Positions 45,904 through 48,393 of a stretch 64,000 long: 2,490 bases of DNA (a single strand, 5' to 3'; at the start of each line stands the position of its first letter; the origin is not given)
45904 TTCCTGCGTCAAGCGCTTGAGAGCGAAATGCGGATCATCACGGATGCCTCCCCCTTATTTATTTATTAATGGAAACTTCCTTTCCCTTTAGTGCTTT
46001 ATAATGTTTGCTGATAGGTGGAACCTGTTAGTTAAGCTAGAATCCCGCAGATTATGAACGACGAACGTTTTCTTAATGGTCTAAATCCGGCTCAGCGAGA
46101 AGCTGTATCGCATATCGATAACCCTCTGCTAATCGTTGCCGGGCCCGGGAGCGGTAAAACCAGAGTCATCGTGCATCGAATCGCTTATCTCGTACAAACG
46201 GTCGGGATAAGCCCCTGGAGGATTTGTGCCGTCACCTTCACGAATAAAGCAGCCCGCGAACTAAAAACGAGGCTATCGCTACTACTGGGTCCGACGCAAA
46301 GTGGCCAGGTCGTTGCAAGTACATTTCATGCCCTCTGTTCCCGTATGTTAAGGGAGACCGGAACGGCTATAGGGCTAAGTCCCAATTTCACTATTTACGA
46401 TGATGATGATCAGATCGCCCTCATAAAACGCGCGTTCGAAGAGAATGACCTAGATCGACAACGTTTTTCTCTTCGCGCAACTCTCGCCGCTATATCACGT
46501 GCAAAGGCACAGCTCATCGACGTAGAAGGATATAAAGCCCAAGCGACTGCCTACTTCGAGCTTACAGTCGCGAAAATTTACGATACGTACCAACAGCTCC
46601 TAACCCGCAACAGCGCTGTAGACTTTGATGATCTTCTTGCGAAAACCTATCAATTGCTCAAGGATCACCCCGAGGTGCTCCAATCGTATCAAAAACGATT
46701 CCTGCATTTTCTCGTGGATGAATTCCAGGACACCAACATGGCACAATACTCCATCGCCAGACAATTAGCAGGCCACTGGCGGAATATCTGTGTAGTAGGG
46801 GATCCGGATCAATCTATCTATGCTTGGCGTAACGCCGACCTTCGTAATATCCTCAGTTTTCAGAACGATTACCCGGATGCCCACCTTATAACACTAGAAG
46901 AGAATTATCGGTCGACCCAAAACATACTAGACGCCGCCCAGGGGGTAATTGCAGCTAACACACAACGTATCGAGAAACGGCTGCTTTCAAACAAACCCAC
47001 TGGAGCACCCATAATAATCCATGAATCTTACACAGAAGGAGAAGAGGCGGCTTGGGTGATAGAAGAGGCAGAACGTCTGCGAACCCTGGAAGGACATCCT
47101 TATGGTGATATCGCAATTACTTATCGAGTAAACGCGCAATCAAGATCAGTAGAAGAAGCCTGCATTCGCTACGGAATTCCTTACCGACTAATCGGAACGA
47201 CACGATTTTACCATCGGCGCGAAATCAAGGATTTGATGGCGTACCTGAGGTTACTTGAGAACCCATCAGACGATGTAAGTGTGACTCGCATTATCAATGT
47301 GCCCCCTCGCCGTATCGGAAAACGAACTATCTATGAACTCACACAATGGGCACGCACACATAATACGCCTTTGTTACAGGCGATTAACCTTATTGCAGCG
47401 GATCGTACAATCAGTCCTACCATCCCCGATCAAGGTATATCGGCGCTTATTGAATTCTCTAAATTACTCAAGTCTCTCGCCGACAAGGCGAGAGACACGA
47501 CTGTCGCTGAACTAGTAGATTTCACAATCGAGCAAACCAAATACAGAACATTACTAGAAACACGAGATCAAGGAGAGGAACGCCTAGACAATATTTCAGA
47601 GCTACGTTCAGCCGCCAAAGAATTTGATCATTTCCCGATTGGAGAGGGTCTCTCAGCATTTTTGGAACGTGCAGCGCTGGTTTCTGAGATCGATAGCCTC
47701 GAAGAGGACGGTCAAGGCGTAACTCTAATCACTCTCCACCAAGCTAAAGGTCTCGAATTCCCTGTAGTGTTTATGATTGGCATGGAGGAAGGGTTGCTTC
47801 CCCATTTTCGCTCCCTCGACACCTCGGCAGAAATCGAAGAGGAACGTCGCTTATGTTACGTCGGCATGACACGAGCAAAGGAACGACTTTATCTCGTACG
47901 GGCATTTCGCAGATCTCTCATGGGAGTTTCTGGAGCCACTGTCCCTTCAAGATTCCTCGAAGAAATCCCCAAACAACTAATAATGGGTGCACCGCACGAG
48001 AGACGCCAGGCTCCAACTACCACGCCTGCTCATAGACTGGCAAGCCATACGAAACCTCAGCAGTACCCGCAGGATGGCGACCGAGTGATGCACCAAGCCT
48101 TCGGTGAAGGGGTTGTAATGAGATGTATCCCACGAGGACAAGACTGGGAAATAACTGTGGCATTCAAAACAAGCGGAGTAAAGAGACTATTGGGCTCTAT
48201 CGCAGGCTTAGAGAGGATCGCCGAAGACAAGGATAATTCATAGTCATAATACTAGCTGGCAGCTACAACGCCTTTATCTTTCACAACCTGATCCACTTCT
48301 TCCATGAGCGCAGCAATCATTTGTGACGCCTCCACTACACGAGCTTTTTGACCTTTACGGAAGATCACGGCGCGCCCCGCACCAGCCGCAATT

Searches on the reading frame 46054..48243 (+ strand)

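Call 17: search_protein_families(library=pfam, proteins=[window:46054-48243:+], max_evalue=0.00001)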
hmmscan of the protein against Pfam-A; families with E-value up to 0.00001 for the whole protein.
window:46054-48243:+ (729 aa): 6 families
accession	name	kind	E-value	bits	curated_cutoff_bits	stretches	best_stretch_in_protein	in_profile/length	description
PF00580.27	UvrD-helicase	-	5.2e-88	295.7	23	1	10-274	1-271/271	UvrD/REP helicase N-terminal domain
PF13361.12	UvrD_C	-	6.2e-75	253.2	25.6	1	279-615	1-346/350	UvrD-like helicase C-terminal domain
PF13245.12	AAA_19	-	3.8e-23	82.6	25.1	1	14-257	1-132/134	AAA domain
PF13538.12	UvrD_C_2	-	5.6e-12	45.8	27.4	1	556-615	2-52/52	UvrD-like helicase C-terminal domain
PF21196.3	PcrA_UvrD_tudor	-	2.4e-10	40.5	23.9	1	675-718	2-45/48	PcrA/UvrD tudor domain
PF01443.25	Viral_helicase1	-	2.7e-06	27.8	21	0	555-614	176-226/228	Viral superfamily 1 RNA helicase core domain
